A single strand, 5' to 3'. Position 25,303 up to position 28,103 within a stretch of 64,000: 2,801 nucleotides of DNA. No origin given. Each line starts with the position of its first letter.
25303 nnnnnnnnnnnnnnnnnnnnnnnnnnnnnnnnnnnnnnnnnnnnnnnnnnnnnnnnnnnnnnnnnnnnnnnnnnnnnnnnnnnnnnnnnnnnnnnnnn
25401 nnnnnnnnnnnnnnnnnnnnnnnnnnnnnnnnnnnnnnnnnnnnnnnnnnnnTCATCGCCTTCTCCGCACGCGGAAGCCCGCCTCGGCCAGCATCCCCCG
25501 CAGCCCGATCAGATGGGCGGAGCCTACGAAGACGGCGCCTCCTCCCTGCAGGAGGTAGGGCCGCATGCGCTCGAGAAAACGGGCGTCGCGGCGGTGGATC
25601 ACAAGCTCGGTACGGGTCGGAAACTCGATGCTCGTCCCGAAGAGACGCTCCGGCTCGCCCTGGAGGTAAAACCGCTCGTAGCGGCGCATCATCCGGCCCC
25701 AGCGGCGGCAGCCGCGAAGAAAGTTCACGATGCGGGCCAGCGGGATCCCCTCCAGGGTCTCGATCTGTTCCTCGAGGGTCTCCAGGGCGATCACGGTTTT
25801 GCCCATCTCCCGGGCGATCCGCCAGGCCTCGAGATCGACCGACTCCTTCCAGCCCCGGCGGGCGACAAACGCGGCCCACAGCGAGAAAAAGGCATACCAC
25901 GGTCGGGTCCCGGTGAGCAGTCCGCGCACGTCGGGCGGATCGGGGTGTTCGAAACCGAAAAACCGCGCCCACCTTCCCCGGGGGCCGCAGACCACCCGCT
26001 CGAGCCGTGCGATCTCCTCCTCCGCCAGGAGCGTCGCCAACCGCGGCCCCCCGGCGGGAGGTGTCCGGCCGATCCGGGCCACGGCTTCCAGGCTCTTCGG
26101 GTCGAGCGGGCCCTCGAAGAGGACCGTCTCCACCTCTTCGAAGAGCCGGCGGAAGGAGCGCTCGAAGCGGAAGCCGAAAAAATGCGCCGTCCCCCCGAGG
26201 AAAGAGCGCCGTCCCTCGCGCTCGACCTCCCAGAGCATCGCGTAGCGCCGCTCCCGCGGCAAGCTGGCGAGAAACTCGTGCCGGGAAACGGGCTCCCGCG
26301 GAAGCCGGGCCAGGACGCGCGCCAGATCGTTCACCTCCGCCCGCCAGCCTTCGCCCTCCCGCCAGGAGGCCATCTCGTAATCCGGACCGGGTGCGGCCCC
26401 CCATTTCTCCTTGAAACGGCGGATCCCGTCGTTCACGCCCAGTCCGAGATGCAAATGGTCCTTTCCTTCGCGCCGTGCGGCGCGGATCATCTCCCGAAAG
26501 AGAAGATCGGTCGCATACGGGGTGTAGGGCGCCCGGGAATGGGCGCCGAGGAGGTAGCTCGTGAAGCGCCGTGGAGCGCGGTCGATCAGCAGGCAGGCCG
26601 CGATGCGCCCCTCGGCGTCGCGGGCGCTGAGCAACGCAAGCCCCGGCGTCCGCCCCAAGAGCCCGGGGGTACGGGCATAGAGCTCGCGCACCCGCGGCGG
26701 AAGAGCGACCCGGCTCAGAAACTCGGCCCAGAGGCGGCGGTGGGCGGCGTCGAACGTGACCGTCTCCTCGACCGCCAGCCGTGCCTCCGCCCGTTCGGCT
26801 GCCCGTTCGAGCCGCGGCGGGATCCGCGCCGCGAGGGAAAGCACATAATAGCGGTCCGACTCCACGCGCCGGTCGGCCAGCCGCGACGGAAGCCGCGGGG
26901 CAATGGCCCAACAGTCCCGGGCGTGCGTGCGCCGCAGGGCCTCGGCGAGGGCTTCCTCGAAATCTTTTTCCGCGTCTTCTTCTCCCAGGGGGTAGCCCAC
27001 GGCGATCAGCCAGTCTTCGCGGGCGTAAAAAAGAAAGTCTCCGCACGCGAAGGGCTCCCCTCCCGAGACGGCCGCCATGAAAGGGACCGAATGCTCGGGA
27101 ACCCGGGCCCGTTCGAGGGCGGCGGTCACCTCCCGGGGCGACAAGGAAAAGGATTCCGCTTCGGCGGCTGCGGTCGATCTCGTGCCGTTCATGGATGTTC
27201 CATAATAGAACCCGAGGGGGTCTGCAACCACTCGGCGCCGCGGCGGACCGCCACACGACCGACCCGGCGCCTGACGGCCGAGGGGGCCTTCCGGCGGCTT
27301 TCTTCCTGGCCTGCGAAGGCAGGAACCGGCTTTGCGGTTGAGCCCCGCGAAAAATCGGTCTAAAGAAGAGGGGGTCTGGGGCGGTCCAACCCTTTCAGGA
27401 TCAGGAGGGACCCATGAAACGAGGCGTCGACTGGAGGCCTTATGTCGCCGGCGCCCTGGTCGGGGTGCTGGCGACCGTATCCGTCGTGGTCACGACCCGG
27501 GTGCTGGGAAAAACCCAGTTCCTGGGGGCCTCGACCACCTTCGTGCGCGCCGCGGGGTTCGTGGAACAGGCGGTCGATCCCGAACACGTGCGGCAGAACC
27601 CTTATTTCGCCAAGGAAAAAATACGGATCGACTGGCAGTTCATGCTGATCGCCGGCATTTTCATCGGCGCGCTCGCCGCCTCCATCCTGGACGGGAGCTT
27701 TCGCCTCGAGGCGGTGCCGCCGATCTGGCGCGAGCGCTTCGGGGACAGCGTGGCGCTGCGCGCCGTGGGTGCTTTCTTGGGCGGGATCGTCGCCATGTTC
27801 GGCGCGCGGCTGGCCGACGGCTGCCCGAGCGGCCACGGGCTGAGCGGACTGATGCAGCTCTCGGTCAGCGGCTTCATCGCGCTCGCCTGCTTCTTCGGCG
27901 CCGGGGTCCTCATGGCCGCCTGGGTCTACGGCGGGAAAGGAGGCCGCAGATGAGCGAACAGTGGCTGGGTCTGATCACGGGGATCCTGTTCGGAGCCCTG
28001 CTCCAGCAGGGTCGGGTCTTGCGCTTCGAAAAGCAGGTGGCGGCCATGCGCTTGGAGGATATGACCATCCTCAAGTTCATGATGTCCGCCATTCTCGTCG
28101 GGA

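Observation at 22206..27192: Candidate undescribed system: coupled operon of FemAB-like::TraB fusion, FemAB-like paralog, radical SAM (SPASM/twitch) and MGS-like glycosyltransferase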

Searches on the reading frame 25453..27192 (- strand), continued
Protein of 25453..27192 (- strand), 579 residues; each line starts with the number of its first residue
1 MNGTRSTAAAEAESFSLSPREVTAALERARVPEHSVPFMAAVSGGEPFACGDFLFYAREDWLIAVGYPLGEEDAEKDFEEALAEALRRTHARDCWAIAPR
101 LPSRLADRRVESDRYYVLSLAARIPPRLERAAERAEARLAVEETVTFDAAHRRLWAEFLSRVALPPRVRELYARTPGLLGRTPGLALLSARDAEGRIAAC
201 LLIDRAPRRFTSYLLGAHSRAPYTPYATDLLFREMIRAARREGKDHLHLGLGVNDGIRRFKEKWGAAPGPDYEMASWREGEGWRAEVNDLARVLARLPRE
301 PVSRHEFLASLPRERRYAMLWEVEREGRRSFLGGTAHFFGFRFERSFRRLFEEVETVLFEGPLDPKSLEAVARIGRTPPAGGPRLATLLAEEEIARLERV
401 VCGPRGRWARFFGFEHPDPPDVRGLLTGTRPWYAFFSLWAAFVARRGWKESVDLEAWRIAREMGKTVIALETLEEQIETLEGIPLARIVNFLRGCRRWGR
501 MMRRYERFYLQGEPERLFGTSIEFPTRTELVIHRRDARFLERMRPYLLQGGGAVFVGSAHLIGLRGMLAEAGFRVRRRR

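Call 29: predict_structure(alignment_id=A1)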
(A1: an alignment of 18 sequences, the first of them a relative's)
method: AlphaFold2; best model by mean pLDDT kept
length: 579 residues; sequences in the alignment: 18
mean_pLDDT: 78.5   pTM: 0.47
mean pLDDT of the five models: 78.5, 78.4, 78.4, 76.8, 75.4
residues with pLDDT >= 90: 167; 70-90: 273; 50-70: 82; < 50: 57
segments of 3 or more residues with pLDDT < 50: 1-14, 68-71, 282-311, 521-523
pLDDT, mean of each block of 10 residues (from residue 1): 34 48 66 70 73 74 62 68 79 78 80 84 91 94 90 83 68 81 91 94 84 88 90 94 86 71 85 78 42 38 44 75 94 74 86 93 83 89 90 92 67 63 93 89 76 86 91 86 86 87 81 74 53 83 92 87 88 89
secondary structure, 60 per line:
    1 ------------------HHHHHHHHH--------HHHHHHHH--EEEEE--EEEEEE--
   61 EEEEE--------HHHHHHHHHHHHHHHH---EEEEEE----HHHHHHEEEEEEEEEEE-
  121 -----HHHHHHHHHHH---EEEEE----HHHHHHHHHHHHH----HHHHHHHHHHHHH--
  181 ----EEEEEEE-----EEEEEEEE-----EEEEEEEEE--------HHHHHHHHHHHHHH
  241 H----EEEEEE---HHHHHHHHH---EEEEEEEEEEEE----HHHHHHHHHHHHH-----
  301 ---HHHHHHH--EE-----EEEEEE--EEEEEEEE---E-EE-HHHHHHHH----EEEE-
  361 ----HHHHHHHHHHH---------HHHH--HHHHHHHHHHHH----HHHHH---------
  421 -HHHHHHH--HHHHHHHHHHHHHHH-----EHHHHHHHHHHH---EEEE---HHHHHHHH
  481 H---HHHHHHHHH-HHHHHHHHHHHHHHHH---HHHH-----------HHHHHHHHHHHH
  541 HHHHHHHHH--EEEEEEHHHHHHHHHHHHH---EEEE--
elements in order: H19-27 H36-43 E46-50 E53-58 E61-65 H74-89 E93-98 H103-108 E109-119 H126-136 E140-144 H149-161 H166-178 E185-191 E197-204 E210-218 H227-241 E246-251 H255-263 E267-278 H283-295 H304-310 E320-325 E328-335 H344-351 E356-359 H365-375 H385-388 H391-402 H407-411 H422-428 H431-445 H452-462 E466-469 H473-481 H485-493 H495-510 H514-517 H529-549 E552-557 H558-570 E574-577

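Call 31: fold_search(model_id=the predicted structure, library=pdb)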
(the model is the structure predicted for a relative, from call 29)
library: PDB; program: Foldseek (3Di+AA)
matches with E <= 10: 755; with E <= 0.001: 175
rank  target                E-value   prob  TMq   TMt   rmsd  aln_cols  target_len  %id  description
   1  4v36_B                5.1e-11  1.00  0.31  0.51   9.5       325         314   15  The structure of L-PGS from Bacillus licheniformis (released 2015-08-19)
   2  4v34                  3.0e-10  1.00  0.30  0.50   9.1       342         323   16  The Structure of A-PGS from Pseudomonas aeruginosa (SeMet derivative) (released 2015-08-19)
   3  4v36_A                3.2e-10  1.00  0.32  0.51   9.3       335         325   16  The structure of L-PGS from Bacillus licheniformis (released 2015-08-19)
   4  1xe4                  3.6e-10  1.00  0.36  0.58   5.9       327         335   14  Crystal Structure of Weissella viridescens FemX (K36M) Mutant (released 2005-05-31)
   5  4v35                  4.0e-10  1.00  0.31  0.51   8.6       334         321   16  The Structure of A-PGS from Pseudomonas aeruginosa (released 2015-08-19)
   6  9goe_A                5.0e-10  1.00  0.30  0.23   9.2       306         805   16  Cryo-EM structure of the multiple peptide resistance factor (MprF) from Pseudomonas aeruginosa bound to a synthetic na (released 2025-03-12)
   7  6lv0_A                5.3e-10  1.00  0.31  0.51  10.3       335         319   16  Crystal structure of the soluble domain of the multiple peptide resistance factor (MprF) from Rhizobium tropici (released 2021-02-03)
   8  7z6a_A                6.2e-10  1.00  0.35  0.56   6.1       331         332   15  CRYSTAL STRUCTURE OF WEISSELLA VIRIDESCENS FEMXVV NON-RIBOSOMAL AMINO ACID TRANSFERASE IN COMPLEX WITH A PEPTIDYL-XNA  (released 2022-10-26)
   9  5vrv_E                6.6e-10  1.00  0.31  0.52   8.9       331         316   17  2.05 Angstrom Resolution Crystal Structure of C-terminal Domain (DUF2156) of Putative Lysylphosphatidylglycerol Synthe (released 2017-05-24)
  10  5vrv_D                6.9e-10  1.00  0.30  0.51   8.9       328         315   16  2.05 Angstrom Resolution Crystal Structure of C-terminal Domain (DUF2156) of Putative Lysylphosphatidylglycerol Synthe (released 2017-05-24)
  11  5vrv_C                8.7e-10  1.00  0.30  0.51   8.8       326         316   16  2.05 Angstrom Resolution Crystal Structure of C-terminal Domain (DUF2156) of Putative Lysylphosphatidylglycerol Synthe (released 2017-05-24)
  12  9j8q_A                9.2e-10  1.00  0.30  0.23  10.0       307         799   15  MprF from Pseudomonas aeruginosa in GDN micelle, C2 symmetry (released 2025-09-03)
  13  1ne9                  1.1e-09  1.00  0.36  0.58   5.9       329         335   14  Crystal Structure of Weissella viridescens FemX at 1.7 Ang Resolution (released 2004-02-10)
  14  5vrv_B                1.1e-09  1.00  0.29  0.47   9.4       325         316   16  2.05 Angstrom Resolution Crystal Structure of C-terminal Domain (DUF2156) of Putative Lysylphosphatidylglycerol Synthe (released 2017-05-24)
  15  5vrv_A                1.2e-09  1.00  0.30  0.50   9.4       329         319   18  2.05 Angstrom Resolution Crystal Structure of C-terminal Domain (DUF2156) of Putative Lysylphosphatidylglycerol Synthe (released 2017-05-24)
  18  9wqy                  3.3e-09  1.00  0.30  0.55   6.2       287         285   19  aminoacyl-tRNA-dependent peptide synthase, Sba18, complexed with streptothrisamine (released 2026-04-01)
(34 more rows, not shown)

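Call 44: search_protein_families(library=padloc, proteins=[window:25453-27192:-], max_evalue=0.01)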
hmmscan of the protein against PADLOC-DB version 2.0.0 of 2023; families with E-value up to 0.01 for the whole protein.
window:25453-27192:- (579 aa): 0 families

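Call 56: search_protein_families(library=ncbifam, proteins=[L037:15541-16596:-, L040:13214-14284:-, L068:12849-13916:+, L040:12648-13211:+, L037:13426-14028:+], max_evalue=0.00001)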
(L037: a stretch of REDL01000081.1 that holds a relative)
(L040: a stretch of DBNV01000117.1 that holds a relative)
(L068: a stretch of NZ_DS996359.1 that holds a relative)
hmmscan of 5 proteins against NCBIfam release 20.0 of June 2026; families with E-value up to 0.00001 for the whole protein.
L037:15541-16596:- (351 aa): 30 families (the best 25 are shown)
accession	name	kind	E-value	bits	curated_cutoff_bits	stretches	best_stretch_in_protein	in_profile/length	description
TIGR04317.1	W_rSAM_matur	equivalog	4.2e-47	161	380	1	29-348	6-315/349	tungsten cofactor oxidoreductase radical SAM maturase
TIGR04311.1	rSAM_Geo_metal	subfamily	1.1e-45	156.5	400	2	29-208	5-187/423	radical SAM/SPASM family putative metalloenzyme maturase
TIGR02109.1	PQQ_syn_pqqE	equivalog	1.6e-17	63.5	381.35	1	26-350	6-306/358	pyrroloquinoline quinone biosynthesis protein PqqE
TIGR02666.1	moaA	equivalog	1.6e-14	53.6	284.05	1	29-241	12-225/336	GTP 3',8-cyclase MoaA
TIGR04466.1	rSAM_BlsE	equivalog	3.1e-13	49.9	400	1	29-210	5-177/327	cytosylglucuronate decarboxylase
NF038283.1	viperin_w_prok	equivalog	2.3e-12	46.7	180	1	33-141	8-122/281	viperin family antiviral radical SAM protein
TIGR02668.1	moaA_archaeal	equivalog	4.6e-12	45.5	325.25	1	29-142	12-125/303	GTP 3',8-cyclase MoaA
TIGR04545.1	rSAM_ahbD_hemeb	equivalog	6.2e-12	45.6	500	1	31-332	4-297/339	heme b synthase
TIGR04347.1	pseudo_SAM_Halo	equivalog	6.6e-12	45.4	525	1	32-221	43-226/390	TIGR04347 family pseudo-SAM/SPASM protein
TIGR04133.1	rSAM_w_lipo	hypoth_equivalog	8.6e-12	44.6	425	1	25-284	22-279/350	TIGR04133 family radical SAM/SPASM protein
TIGR04051.1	rSAM_NirJ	equivalog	2.9e-11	42.9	515.45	1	33-238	8-205/354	heme d1 biosynthesis radical SAM protein NirJ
TIGR03962.1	mycofact_rSAM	equivalog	3.4e-11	42.9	265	1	29-230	14-207/339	mycofactocin radical SAM maturase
NF001199.0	PRK00164.2-1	equivalog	4.1e-11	42.6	231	1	29-233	14-210/308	GTP 3',8-cyclase MoaA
TIGR04321.1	spiroSPASM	subfamily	4.3e-11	42.2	250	1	28-122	232-331/510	spiro-SPASM protein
NF038332.1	rSAM_rare_HxsC4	exception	3.8e-10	39.4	500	1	27-209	14-195/335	radical SAM protein HxsC4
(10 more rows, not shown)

L040:13214-14284:- (356 aa): 29 families (the best 25 are shown)
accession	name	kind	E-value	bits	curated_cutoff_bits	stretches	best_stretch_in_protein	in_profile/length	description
TIGR04317.1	W_rSAM_matur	equivalog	1.1e-47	162.8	380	1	34-352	6-314/349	tungsten cofactor oxidoreductase radical SAM maturase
TIGR04311.1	rSAM_Geo_metal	subfamily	4.5e-45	154.5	400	2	34-213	5-187/423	radical SAM/SPASM family putative metalloenzyme maturase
TIGR02666.1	moaA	equivalog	1.3e-15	57.2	284.05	1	34-241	12-220/336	GTP 3',8-cyclase MoaA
NF038332.1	rSAM_rare_HxsC4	exception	3e-14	52.9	500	1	31-214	13-195/335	radical SAM protein HxsC4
TIGR02109.1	PQQ_syn_pqqE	equivalog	5.9e-14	51.8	381.35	1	32-295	7-264/358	pyrroloquinoline quinone biosynthesis protein PqqE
TIGR04051.1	rSAM_NirJ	equivalog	1.3e-13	50.6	515.45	1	39-217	9-180/354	heme d1 biosynthesis radical SAM protein NirJ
TIGR02668.1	moaA_archaeal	equivalog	1.9e-13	50.1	325.25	1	35-251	13-224/303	GTP 3',8-cyclase MoaA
TIGR03962.1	mycofact_rSAM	equivalog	2.3e-13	50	265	1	36-292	16-262/339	mycofactocin radical SAM maturase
NF050035.1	rSAM_WgK_link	exception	1.1e-12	47.6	650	1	33-212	10-183/367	radical SAM/SPASM peptide maturase WgkB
NF001199.0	PRK00164.2-1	equivalog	1.6e-12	47.2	231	1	35-220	15-192/308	GTP 3',8-cyclase MoaA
TIGR04321.1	spiroSPASM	subfamily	2.2e-12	46.4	250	1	33-126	232-330/510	spiro-SPASM protein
TIGR04545.1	rSAM_ahbD_hemeb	equivalog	3.4e-12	46.5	500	1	34-151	2-119/339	heme b synthase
TIGR04466.1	rSAM_BlsE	equivalog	2.6e-11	43.6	400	1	35-221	6-183/327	cytosylglucuronate decarboxylase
TIGR04054.1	rSAM_NirJ1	equivalog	5.7e-11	41.6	650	1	36-229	40-227/387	putative heme d1 biosynthesis radical SAM protein NirJ1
NF038283.1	viperin_w_prok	equivalog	1.7e-10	40.5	180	1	38-170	8-149/281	viperin family antiviral radical SAM protein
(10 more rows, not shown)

L068:12849-13916:+ (356 aa): 18 families
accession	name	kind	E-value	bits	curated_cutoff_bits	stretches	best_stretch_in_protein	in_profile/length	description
TIGR04311.1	rSAM_Geo_metal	subfamily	3.8e-28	98.7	400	1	35-231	5-205/423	radical SAM/SPASM family putative metalloenzyme maturase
TIGR04317.1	W_rSAM_matur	equivalog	6.5e-27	94.6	380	1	36-337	7-303/349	tungsten cofactor oxidoreductase radical SAM maturase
TIGR02109.1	PQQ_syn_pqqE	equivalog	1.2e-11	44.2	381.35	1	33-350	7-304/358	pyrroloquinoline quinone biosynthesis protein PqqE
TIGR02668.1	moaA_archaeal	equivalog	2.9e-10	39.6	325.25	1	34-295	11-269/303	GTP 3',8-cyclase MoaA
TIGR04051.1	rSAM_NirJ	equivalog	6e-10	38.6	515.45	1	43-217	12-180/354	heme d1 biosynthesis radical SAM protein NirJ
TIGR02666.1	moaA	equivalog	1e-09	37.8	284.05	1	35-172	12-157/336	GTP 3',8-cyclase MoaA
NF001199.0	PRK00164.2-1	equivalog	6.6e-09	35.3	231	1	33-146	12-125/308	GTP 3',8-cyclase MoaA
NF038283.1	viperin_w_prok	equivalog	1.6e-08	34.1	180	1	40-148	9-123/281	viperin family antiviral radical SAM protein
TIGR04321.1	spiroSPASM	subfamily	5.8e-08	31.8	250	1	35-127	233-330/510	spiro-SPASM protein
TIGR04054.1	rSAM_NirJ1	equivalog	5.1e-07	28.7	650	1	38-170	41-174/387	putative heme d1 biosynthesis radical SAM protein NirJ1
TIGR04167.1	rSAM_SeCys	equivalog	9.8e-07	28.3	300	1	32-183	7-161/303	arsenosugar biosynthesis radical SAM (seleno)protein ArsS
NF038332.1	rSAM_rare_HxsC4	exception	1.3e-06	27.8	500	1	36-242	17-223/335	radical SAM protein HxsC4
NF045574.1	sacti_mat_StsB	exception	1.5e-06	27.3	625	1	38-295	101-342/466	StsB family radical SAM/SPASM domain sactipeptide maturase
TIGR04545.1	rSAM_ahbD_hemeb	equivalog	1.6e-06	27.8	500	1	37-168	4-134/339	heme b synthase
TIGR03962.1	mycofact_rSAM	equivalog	2.9e-06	26.7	265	1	31-165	11-144/339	mycofactocin radical SAM maturase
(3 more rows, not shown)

L040:12648-13211:+ (187 aa): 1 family
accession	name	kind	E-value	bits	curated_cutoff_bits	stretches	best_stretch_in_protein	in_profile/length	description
NF038143.1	HYxxLL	subfamily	5.6e-24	85.3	50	1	45-186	51-197/197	NF038143 family protein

L037:13426-14028:+ (200 aa): 1 family
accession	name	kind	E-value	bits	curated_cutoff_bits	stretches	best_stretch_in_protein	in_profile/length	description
NF038143.1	HYxxLL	subfamily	1.9e-51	174.9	50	1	8-198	2-197/197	NF038143 family protein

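Call 59: search_dna_similar(query=window:25453-27192:-, collection=plasmids, mode=protein, max_evalue=0.00001, max_rows=15)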
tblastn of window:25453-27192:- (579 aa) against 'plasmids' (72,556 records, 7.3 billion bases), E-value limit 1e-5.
No match.

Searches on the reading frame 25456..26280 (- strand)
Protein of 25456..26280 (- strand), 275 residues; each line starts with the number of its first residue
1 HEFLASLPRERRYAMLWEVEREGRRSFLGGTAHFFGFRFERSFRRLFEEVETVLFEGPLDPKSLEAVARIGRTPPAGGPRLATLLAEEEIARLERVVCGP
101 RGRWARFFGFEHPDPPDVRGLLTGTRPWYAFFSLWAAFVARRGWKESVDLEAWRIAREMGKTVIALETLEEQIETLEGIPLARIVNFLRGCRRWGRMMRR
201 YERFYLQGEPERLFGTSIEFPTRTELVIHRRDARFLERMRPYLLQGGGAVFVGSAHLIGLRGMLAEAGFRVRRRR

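Call 40: predict_structure(alignment_id=A2)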
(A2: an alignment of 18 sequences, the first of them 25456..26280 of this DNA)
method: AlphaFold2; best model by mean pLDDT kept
length: 275 residues; sequences in the alignment: 18
mean_pLDDT: 87.1   pTM: 0.84
mean pLDDT of the five models: 87.1, 86.8, 86.7, 86.2, 61.3
residues with pLDDT >= 90: 156; 70-90: 94; 50-70: 16; < 50: 9
segments of 3 or more residues with pLDDT < 50: 1-7
pLDDT, mean of each block of 10 residues (from residue 1): 47 92 94 76 96 94 95 92 97 92 83 88 96 89 82 96 95 89 92 87 85 61 70 93 95 86 94 85
secondary structure, 60 per line:
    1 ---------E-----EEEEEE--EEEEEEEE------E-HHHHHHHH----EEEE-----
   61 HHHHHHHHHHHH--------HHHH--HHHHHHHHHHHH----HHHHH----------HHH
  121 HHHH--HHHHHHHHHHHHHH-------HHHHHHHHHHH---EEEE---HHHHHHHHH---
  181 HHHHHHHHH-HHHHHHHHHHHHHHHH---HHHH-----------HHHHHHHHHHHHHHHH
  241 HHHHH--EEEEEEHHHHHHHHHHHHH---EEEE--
elements in order: E16-21 E24-31 H40-47 E52-55 H61-72 H81-84 H87-98 H103-107 H118-124 H127-140 H148-158 E162-165 H169-177 H181-189 H191-206 H210-213 H225-245 E248-253 H254-266 E270-273

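Call 42: fold_search(model_id=the predicted structure, library=pdb)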
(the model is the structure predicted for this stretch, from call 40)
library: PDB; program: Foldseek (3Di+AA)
matches with E <= 10: 88; with E <= 0.001: 0
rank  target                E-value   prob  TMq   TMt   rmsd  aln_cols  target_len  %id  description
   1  7w5z_E                9.0e-03  0.96  0.39  0.30  13.8       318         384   11  Cryo-EM structure of Tetrahymena thermophila mitochondrial complex IV, composite dimer model (released 2022-04-06)
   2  8b6h_DQ               3.9e-02  0.96  0.44  0.34  13.2       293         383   11  Cryo-EM structure of cytochrome c oxidase dimer (complex IV) from respiratory supercomplex of Tetrahymena thermophila (released 2023-03-29)
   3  7th5_B                4.2e-01  0.07  0.17  0.17  19.2       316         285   15  Thermus thermophilus methylenetetrahydrofolate reductase (released 2023-01-18)
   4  4ag6_A                5.2e-01  0.05  0.16  0.12  17.2       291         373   11  Structure of VirB4 of Thermoanaerobacter pseudethanolicus (released 2012-07-04)
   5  3lv8                  1.0e+00  0.03  0.13  0.16  17.3       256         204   13  1.8 Angstrom resolution crystal structure of a thymidylate kinase (tmk) from Vibrio cholerae O1 biovar eltor str. N16961 (released 2010-03-02)
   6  5xak_A                1.1e+00  0.03  0.14  0.18  16.8       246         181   17  Crystal structure (form II) of thymidylate kinase from Thermus thermophilus HB8 (released 2018-03-14)
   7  8uy1_A                1.3e+00  0.05  0.19  0.11  18.7       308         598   12  Methylenetetrahydrofolate reductase from Chaetomium thermophilum DSM 1495, Active (R) State (released 2024-06-19)
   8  1v93                  1.4e+00  0.04  0.18  0.17  19.6       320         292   16  5,10-Methylenetetrahydrofolate Reductase from Thermus thermophilus HB8 (released 2004-02-03)
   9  3v9p_B                1.4e+00  0.03  0.15  0.18  17.1       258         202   16  Crystal structure of Thymidylate kinase from Burkholderia thailandensis (released 2012-01-25)
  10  8eac_A                1.6e+00  0.03  0.18  0.17  20.1       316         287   15  Thermus thermophilus methylenetetrahydrofolate reductase (released 2023-01-18)
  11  3m44_A                1.6e+00  0.01  0.10  0.12  18.9       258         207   12  Crystal structure of the mutant V201A of orotidine 5'-monophosphate decarboxylase from Methanobacterium thermoautotrop (released 2010-06-16)
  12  3v9p_A                1.7e+00  0.03  0.15  0.18  17.0       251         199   14  Crystal structure of Thymidylate kinase from Burkholderia thailandensis (released 2012-01-25)
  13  6xcq                  1.8e+00  0.04  0.20  0.15  16.4       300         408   13  Erythromycin esterase EreC, mutant H289N in its closed conformation (released 2021-02-17)
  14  6xcs_A                1.8e+00  0.02  0.14  0.11  18.0       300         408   12  Erythromycin esterase mutant EreC H289N in its open conformation (released 2021-02-17)
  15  2d3w_B                1.8e+00  0.01  0.12  0.13  20.0       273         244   14  Crystal Structure of Escherichia coli SufC, an ATPase compenent of the SUF iron-sulfur cluster assembly machinery (released 2006-01-17)
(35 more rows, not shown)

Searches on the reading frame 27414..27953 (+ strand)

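Call 61: search_protein_families(library=pfam, proteins=[window:27414-27953:+], max_evalue=0.001)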
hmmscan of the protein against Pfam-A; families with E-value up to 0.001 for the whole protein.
window:27414-27953:+ (179 aa): 1 family
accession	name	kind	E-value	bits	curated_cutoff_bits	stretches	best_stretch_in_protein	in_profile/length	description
PF04143.19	Sulf_transp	-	2.1e-22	80.5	27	1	6-164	176-308/310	Sulphur transport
